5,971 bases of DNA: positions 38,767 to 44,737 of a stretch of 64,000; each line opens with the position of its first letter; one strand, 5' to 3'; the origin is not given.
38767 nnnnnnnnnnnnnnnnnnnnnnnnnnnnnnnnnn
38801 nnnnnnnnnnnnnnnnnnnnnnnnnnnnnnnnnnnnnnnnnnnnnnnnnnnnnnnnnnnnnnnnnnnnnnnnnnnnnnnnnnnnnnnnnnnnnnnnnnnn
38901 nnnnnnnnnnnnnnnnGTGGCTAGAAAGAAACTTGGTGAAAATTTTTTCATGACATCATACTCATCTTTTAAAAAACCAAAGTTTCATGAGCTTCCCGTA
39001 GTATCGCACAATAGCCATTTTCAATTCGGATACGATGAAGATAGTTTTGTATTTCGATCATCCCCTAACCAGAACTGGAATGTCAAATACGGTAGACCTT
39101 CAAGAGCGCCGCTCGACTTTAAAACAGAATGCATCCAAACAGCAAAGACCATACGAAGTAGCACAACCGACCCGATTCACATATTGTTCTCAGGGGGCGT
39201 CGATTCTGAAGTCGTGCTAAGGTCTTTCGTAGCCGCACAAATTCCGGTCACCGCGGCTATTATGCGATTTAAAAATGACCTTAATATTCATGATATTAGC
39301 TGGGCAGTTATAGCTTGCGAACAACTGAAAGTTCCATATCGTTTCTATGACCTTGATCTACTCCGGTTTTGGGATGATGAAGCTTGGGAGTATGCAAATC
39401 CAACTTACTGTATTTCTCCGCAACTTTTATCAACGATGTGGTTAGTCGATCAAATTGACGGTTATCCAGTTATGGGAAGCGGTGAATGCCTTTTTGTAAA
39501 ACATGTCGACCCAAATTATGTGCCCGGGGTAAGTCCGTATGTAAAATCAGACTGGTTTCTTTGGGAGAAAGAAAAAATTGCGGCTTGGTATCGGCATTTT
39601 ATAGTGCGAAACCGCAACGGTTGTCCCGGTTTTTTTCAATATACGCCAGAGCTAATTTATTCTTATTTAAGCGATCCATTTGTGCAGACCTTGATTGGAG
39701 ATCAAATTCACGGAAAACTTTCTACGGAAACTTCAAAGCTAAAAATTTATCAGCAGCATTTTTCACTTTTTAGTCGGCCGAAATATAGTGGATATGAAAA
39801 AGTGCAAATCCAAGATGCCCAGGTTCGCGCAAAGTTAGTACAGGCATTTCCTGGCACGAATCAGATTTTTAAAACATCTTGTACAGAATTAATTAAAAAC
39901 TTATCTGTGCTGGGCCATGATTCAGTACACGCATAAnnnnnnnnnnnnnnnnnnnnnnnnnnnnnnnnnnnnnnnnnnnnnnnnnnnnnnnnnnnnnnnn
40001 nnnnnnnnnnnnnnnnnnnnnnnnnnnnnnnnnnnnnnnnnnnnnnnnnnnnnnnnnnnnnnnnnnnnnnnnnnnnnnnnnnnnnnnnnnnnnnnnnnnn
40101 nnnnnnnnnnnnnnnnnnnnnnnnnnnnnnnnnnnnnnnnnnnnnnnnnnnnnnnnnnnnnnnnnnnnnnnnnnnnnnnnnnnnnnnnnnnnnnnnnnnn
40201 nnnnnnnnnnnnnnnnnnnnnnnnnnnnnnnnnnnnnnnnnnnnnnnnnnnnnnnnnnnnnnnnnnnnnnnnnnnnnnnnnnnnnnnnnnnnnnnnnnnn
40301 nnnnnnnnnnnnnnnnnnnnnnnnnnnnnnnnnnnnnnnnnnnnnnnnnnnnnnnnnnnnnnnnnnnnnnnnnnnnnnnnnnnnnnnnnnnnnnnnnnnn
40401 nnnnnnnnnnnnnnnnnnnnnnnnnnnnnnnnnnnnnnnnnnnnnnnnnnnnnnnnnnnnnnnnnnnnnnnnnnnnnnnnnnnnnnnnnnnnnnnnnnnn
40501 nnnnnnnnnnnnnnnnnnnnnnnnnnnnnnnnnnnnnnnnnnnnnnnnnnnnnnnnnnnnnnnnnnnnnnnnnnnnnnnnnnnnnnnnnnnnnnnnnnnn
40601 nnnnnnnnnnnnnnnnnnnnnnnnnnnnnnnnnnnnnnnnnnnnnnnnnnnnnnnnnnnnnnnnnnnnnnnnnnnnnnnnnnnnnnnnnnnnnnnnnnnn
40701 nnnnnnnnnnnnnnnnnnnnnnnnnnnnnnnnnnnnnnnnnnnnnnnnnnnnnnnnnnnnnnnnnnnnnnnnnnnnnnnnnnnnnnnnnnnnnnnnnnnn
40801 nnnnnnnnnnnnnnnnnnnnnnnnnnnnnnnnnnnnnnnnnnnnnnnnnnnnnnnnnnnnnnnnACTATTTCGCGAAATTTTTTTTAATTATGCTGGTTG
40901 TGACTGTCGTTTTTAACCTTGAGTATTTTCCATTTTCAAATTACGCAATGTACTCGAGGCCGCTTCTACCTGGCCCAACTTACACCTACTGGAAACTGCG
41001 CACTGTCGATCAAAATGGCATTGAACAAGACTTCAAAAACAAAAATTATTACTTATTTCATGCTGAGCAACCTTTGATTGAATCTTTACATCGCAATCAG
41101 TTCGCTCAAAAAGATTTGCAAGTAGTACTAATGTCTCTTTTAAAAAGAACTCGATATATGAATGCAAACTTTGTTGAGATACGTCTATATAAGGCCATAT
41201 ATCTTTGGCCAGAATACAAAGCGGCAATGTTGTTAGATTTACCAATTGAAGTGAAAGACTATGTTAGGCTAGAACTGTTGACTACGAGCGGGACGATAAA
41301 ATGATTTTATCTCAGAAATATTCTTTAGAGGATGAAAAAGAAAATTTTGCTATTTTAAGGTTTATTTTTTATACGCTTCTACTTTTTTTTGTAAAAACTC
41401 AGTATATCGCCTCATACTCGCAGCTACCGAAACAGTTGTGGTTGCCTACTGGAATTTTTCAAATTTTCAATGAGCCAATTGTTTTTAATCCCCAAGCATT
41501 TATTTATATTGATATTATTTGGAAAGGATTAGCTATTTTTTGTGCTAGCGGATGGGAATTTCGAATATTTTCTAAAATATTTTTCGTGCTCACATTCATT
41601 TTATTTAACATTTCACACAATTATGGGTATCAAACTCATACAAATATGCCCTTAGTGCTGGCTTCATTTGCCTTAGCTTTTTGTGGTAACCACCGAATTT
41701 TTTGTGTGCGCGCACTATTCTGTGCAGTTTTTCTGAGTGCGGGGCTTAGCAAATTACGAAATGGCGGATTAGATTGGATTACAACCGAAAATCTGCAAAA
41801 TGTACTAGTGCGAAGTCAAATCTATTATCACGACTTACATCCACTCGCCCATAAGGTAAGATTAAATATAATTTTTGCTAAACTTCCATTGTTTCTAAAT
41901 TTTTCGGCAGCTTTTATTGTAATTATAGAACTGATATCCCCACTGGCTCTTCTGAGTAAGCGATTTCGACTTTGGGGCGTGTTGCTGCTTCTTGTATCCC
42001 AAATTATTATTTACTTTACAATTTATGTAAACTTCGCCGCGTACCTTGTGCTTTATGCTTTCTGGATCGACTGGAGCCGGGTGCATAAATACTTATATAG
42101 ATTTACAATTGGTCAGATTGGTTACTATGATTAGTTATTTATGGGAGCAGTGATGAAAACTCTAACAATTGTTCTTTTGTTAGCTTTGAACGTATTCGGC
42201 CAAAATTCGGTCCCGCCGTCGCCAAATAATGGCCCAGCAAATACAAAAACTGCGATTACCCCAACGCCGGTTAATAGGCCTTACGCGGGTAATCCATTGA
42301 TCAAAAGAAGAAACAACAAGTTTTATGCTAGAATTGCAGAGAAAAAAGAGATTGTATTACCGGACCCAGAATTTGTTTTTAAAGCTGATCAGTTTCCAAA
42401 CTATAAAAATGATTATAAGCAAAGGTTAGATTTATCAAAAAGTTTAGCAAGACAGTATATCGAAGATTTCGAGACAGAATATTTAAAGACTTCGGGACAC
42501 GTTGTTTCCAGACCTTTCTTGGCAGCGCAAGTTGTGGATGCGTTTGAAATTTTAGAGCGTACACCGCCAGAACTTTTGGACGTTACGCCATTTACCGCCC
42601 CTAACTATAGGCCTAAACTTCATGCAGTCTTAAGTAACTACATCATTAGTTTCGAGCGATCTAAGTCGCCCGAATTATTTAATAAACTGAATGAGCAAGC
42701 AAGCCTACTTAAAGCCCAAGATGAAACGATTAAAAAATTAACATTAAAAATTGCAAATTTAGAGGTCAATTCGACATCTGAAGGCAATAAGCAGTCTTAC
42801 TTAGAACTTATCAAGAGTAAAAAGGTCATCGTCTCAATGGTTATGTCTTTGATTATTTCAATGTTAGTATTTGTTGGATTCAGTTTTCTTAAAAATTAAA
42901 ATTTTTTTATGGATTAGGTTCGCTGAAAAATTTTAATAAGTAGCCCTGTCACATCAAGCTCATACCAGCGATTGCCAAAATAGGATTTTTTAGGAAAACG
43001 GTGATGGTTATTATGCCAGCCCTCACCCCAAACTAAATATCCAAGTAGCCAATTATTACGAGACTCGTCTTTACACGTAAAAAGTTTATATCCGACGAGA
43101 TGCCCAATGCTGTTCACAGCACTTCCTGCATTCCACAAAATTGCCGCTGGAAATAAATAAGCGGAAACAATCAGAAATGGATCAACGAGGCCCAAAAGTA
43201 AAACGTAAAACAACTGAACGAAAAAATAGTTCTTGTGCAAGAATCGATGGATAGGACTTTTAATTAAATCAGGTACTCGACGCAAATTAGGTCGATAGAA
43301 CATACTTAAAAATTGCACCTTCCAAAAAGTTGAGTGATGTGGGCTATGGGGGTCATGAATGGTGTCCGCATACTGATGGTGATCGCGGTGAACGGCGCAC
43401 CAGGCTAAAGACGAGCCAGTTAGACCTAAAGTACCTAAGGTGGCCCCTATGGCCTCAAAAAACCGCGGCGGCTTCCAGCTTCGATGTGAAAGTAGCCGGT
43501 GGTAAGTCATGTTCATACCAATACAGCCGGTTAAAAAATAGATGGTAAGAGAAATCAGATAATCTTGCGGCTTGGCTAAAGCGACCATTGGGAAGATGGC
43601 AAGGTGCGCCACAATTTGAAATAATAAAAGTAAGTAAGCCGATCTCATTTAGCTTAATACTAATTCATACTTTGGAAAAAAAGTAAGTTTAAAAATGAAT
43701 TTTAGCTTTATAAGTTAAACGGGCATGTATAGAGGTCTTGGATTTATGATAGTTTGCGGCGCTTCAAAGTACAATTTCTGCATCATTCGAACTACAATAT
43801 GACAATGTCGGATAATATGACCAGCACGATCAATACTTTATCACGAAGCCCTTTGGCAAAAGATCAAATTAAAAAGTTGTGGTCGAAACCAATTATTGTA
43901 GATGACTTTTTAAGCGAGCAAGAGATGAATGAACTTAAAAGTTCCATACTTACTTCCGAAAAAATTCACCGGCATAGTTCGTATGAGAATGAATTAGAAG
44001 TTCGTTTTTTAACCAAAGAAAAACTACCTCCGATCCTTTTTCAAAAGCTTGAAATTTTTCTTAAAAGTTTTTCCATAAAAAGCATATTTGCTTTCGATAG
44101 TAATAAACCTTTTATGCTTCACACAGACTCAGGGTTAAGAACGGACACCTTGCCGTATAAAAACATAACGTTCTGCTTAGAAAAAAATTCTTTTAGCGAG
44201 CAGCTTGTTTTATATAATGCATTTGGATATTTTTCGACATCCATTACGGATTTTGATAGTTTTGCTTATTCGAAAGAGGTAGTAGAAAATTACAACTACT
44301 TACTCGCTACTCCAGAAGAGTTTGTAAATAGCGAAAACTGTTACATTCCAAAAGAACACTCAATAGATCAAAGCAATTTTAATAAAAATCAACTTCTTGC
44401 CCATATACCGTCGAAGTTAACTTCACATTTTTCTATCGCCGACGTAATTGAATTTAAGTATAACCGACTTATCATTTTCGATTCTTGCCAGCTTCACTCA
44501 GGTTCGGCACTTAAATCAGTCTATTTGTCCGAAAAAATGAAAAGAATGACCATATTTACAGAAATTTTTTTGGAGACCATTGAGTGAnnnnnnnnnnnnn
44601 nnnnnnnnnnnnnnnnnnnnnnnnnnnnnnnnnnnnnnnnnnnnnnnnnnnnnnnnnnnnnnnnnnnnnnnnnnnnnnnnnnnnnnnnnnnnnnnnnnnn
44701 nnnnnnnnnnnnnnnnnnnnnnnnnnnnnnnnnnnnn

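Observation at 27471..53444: Candidate new system: a 26-kb scaffold-less tailoring island of oxygenases, PP-loop ATPases, GNATs and desaturases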

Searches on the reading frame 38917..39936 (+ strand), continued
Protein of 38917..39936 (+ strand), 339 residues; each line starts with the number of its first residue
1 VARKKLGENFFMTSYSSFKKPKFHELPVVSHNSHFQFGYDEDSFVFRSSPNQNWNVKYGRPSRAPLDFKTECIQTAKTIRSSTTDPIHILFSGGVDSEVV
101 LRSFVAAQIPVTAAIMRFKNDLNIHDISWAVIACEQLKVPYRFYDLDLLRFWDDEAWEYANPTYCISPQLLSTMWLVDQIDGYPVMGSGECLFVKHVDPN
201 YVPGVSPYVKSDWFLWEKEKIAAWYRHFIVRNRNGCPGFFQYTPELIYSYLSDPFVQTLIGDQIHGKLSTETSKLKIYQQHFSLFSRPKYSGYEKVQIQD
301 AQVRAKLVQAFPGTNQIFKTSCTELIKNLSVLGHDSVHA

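Call 70: search_protein_families(library=pfam, max_evalue=0.01, proteins=[L057:5062-5493:+, L051:9325-9906:+, L031:6151-6849:-, L035:11074-11766:-, L020:8591-9550:+, L041:4945-5511:+, L072:4219-4782:+, L039:10947-11666:+, L035:14256-14987:-, L078:14058-14963:+])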
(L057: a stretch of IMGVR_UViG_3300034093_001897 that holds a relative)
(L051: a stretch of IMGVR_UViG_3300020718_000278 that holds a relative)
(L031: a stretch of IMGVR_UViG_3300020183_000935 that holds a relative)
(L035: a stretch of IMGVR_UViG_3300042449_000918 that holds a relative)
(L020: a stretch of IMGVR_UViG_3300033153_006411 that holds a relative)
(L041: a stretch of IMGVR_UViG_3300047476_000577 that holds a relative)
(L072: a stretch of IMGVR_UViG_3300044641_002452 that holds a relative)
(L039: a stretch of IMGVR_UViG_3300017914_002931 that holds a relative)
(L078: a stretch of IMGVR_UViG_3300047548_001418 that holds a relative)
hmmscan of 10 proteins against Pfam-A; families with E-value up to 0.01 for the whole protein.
L057:5062-5493:+ (143 aa): 1 family
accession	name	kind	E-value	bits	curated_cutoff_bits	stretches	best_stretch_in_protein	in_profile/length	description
PF04116.19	FA_hydroxylase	-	9.6e-14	52.4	31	1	2-137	1-132/132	Fatty acid hydroxylase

L051:9325-9906:+ (193 aa): 0 families

L031:6151-6849:- (232 aa): 0 families

L035:11074-11766:- (230 aa): 0 families

L020:8591-9550:+ (319 aa): 2 families
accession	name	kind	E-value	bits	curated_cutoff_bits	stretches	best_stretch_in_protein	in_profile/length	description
PF04055.27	Radical_SAM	-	2.4e-16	60.8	29.5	1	135-240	4-115/166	Radical SAM superfamily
PF13353.11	Fer4_12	-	1.9e-05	25.4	22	1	137-239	14-120/137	4Fe-4S single cluster domain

L041:4945-5511:+ (188 aa): 0 families

L072:4219-4782:+ (187 aa): 0 families

L039:10947-11666:+ (239 aa): 3 families
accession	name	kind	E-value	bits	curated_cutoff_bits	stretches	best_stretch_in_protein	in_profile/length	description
PF00106.31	adh_short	-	9.6e-15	55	26.6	1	3-161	1-188/195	short chain dehydrogenase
PF13561.12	adh_short_C2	-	2.3e-06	27.8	27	1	72-170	96-191/236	Enoyl-(Acyl carrier protein) reductase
PF01370.27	Epimerase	-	3.5e-05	23.8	20.9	1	5-155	1-172/240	NAD dependent epimerase/dehydratase family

L035:14256-14987:- (243 aa): 1 family
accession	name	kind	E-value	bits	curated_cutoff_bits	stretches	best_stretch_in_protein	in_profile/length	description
PF01501.26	Glyco_transf_8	-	0.00065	19.8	24.3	1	63-146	83-163/253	Glycosyl transferase family 8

L078:14058-14963:+ (301 aa): 1 family
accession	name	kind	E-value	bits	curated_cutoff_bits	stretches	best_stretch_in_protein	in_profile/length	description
PF03401.19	TctC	-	3.4e-20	73.1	27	1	43-294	14-264/274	Tripartite tricarboxylate transporter family receptor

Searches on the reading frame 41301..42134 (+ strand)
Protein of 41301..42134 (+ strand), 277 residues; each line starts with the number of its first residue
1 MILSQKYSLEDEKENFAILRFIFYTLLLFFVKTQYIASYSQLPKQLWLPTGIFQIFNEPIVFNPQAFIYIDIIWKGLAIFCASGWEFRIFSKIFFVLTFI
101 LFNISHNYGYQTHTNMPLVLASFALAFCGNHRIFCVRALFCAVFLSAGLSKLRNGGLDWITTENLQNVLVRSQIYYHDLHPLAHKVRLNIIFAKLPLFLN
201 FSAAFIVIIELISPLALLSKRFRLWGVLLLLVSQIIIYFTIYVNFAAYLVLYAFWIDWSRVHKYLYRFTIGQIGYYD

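Call 5: search_protein_families(library=pfam, max_evalue=0.01, proteins=[window:41301-42134:+])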
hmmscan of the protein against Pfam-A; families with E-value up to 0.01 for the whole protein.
window:41301-42134:+ (277 aa): 0 families

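Call 12: search_protein_families(library=ncbifam, max_evalue=0.01, proteins=[window:41301-42134:+])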
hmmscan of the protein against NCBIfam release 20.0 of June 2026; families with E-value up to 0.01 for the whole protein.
window:41301-42134:+ (277 aa): 0 families

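Call 93: search_protein_families(library=pfam, max_evalue=5, proteins=[window:41301-42134:+])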
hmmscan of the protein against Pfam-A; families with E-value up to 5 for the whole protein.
window:41301-42134:+ (277 aa): 2 families
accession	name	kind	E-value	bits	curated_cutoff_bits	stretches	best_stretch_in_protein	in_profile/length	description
PF07681.17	DoxX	-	0.54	11.4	23.6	1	135-241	4-83/85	DoxX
PF07291.16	MauE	-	3.8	8.3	27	1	134-243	6-87/128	Methylamine utilisation protein MauE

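Call 114: search_protein_families(library=padloc, max_evalue=0.001, proteins=[window:41301-42134:+])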
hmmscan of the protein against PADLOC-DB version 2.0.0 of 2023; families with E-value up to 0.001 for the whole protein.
window:41301-42134:+ (277 aa): 0 families

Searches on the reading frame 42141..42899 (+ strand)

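Call 5: search_protein_families(library=pfam, max_evalue=0.01, proteins=[window:42141-42899:+])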
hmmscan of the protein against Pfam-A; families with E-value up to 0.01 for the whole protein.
window:42141-42899:+ (252 aa): 0 families

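Call 93: search_protein_families(library=pfam, max_evalue=5, proteins=[window:42141-42899:+])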
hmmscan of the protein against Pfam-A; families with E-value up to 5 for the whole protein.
window:42141-42899:+ (252 aa): 1 family
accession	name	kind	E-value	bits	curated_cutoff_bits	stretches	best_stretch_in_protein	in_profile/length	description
PF01519.22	DUF16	-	0.46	11.4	40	0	181-223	41-81/104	Protein of unknown function DUF16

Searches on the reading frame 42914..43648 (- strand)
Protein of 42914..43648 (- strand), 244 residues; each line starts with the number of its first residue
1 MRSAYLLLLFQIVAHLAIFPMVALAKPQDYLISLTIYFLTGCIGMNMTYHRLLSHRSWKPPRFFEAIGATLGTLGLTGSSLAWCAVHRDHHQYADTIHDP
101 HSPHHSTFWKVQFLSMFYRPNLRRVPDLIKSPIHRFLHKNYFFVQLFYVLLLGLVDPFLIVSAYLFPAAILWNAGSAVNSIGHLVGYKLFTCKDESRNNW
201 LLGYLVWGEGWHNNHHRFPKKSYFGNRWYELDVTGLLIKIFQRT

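Call 5: search_protein_families(library=pfam, max_evalue=0.01, proteins=[window:42914-43648:-])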
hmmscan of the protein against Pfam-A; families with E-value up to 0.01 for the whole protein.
window:42914-43648:- (244 aa): 1 family
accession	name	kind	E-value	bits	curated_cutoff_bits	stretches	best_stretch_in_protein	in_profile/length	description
PF00487.30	FA_desaturase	-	7.4e-17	62.4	29.7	1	35-223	8-228/253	Fatty acid desaturase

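Call 12: search_protein_families(library=ncbifam, max_evalue=0.01, proteins=[window:42914-43648:-])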
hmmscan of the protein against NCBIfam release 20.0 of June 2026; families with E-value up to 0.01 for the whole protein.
window:42914-43648:- (244 aa): 1 family
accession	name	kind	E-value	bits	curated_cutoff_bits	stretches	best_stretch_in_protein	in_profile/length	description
NF049918.1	DesA_fam_desat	equivalog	6.3e-25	88.1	400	1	78-242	58-232/385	DesA family fatty acid desaturase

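Call 61: search_dna_similar(query=window:42914-43648:-, collection=phages, mode=protein, max_rows=25, max_evalue=0.00001)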
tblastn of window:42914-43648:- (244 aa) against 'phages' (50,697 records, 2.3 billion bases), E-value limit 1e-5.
Records with a match: 3; places in all: 3; records where one place covers at least 80% of the query: 3.
Best place of each record, by identity: <60% 3.
By first word of the organism name: Acinetobacter 2; Pelagibacter 1.
By host as written in the record: - 2; Candidatus Pelagibacter ubique HTCC1062 1.
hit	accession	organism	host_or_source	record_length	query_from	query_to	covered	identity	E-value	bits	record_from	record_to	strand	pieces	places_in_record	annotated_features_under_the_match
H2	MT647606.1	Pelagibacter phage Mosig EXVC030M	Candidatus Pelagibacter ubique HTCC1062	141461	34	239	84%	26.9%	3e-10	66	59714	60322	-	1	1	putative FA_desaturase domain protein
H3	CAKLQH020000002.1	Acinetobacter phage MD-2021a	not known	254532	29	238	86%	25.6%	2e-12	72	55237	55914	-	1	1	Fatty acid desaturase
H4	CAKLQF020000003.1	Acinetobacter phage MD-2021a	not known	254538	29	238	86%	25.6%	2e-12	72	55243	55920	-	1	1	Fatty acid desaturase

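Call 103: get_annotated_region(hit=H3, flank=7000)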
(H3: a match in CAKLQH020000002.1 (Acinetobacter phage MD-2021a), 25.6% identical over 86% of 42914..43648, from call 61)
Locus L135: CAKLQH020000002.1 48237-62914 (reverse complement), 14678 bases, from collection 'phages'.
description: Acinetobacter phage MD-2021a strain 5899STDY8049191 genome assembly, contig: ERS3583567SCcontig000002, whole genome shotgun sequence.
organism: Acinetobacter phage MD-2021a (NCBI taxid 2899278)
taxonomy: Viruses; Duplodnaviria; Heunggongvirae; Uroviricota; Caudoviricetes
host: -; source: not known; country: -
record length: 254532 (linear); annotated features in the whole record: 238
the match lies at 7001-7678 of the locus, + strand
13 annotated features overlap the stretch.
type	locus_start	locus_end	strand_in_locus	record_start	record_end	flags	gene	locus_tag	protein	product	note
CDS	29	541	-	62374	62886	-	-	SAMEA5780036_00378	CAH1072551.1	Domain of Uncharacterised Function (DUF1543)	-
CDS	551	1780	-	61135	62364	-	trpB_1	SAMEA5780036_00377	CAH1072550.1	tryptophan synthase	-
CDS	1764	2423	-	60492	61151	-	trpC_1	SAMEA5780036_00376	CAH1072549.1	tryptophan biosynthesis protein [includes: indole-3-glycero phosphate synthase; N-(5'-phospho ribosyl)anthranilate isomerase]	-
CDS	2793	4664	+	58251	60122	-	btuB_1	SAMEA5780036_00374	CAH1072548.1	vitamin B12/cobalamin outer membrane transporter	-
CDS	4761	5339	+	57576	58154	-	yvqK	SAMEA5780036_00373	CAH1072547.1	putative B12 related propanediol dehydrogenase protein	-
CDS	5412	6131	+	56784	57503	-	ugpQ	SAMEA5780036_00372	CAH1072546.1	glycerophosphoryl diester phosphodiesterase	-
CDS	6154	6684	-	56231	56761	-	-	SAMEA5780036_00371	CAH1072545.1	META domain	-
CDS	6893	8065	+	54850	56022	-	-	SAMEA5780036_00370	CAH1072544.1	Fatty acid desaturase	-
CDS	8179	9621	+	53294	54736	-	ydiU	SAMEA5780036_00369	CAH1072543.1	putative cytoplasmic protein YdiU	-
CDS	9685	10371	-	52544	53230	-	baeR_1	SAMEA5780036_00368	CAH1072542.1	transcriptional response regulatory protein BaeR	-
CDS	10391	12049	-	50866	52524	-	baeS_1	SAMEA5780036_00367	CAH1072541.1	sensor protein BaeS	-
CDS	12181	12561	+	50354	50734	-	-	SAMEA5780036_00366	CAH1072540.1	Uncharacterised protein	-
CDS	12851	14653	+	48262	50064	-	aidB_3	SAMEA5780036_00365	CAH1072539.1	isovaleryl CoA dehydrogenase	-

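Call 114: search_protein_families(library=padloc, max_evalue=0.001, proteins=[window:42914-43648:-])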
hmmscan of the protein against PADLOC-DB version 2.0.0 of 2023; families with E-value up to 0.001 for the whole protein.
window:42914-43648:- (244 aa): 0 families

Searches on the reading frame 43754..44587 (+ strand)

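Call 6: search_protein_families(library=pfam, max_evalue=0.01, proteins=[window:43754-44587:+])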
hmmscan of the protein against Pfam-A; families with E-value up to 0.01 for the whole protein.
window:43754-44587:+ (277 aa): 1 family
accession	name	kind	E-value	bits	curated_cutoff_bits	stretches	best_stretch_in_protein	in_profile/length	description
PF20043.4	DUF6445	-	7.1e-05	23.3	24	1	218-260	169-211/224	Family of unknown function (DUF6445)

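Call 114: search_protein_families(library=padloc, max_evalue=0.001, proteins=[window:43754-44587:+])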
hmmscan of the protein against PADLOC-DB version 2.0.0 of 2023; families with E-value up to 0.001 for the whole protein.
window:43754-44587:+ (277 aa): 0 families
